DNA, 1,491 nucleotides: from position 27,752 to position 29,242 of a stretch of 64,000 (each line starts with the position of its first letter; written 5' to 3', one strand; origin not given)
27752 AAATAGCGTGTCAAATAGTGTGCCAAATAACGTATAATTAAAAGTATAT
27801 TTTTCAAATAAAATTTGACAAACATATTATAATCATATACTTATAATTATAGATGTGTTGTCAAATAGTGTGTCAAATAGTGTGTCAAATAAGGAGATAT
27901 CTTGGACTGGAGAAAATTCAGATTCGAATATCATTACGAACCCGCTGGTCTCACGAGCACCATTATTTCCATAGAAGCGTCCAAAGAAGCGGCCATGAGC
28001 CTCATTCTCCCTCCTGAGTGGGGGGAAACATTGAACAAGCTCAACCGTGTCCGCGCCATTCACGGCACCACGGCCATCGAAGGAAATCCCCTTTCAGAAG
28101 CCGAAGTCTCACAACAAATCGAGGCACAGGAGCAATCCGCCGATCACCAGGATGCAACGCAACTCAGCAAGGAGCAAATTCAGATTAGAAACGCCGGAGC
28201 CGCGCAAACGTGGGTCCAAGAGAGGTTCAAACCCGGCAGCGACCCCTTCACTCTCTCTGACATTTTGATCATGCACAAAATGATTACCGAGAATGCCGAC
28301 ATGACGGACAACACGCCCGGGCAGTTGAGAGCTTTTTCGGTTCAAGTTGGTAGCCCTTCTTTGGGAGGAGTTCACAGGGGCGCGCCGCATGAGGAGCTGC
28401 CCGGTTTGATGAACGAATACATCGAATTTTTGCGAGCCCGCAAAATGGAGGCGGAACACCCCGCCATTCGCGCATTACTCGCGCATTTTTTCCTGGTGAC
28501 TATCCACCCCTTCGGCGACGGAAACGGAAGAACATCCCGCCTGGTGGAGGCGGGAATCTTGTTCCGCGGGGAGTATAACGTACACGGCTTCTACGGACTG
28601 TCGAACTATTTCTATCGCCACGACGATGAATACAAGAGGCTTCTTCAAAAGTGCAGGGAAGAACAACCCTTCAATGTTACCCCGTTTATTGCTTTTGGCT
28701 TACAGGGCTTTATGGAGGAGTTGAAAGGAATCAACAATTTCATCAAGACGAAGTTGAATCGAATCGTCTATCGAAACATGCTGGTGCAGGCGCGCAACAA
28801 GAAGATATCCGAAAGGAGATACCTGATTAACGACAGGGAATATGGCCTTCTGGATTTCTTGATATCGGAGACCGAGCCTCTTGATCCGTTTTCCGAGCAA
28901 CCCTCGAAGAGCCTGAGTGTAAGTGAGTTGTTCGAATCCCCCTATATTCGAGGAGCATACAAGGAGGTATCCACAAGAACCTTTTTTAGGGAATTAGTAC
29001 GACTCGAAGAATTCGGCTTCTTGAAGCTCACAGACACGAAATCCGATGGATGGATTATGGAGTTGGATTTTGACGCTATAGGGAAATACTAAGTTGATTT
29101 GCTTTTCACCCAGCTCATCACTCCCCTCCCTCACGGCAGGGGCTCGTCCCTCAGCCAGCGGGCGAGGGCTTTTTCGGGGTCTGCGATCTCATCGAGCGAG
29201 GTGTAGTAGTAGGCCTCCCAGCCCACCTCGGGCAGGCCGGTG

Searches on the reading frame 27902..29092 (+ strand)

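Call 61: search_protein_families(library=pfam, proteins=[window:27902-29092:+], max_evalue=0.001)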
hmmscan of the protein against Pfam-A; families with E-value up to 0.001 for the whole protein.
window:27902-29092:+ (396 aa): 1 family
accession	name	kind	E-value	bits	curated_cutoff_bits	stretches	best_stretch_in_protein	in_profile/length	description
PF02661.23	Fic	-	8.1e-15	55.9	24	1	115-215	1-88/93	Fic/DOC family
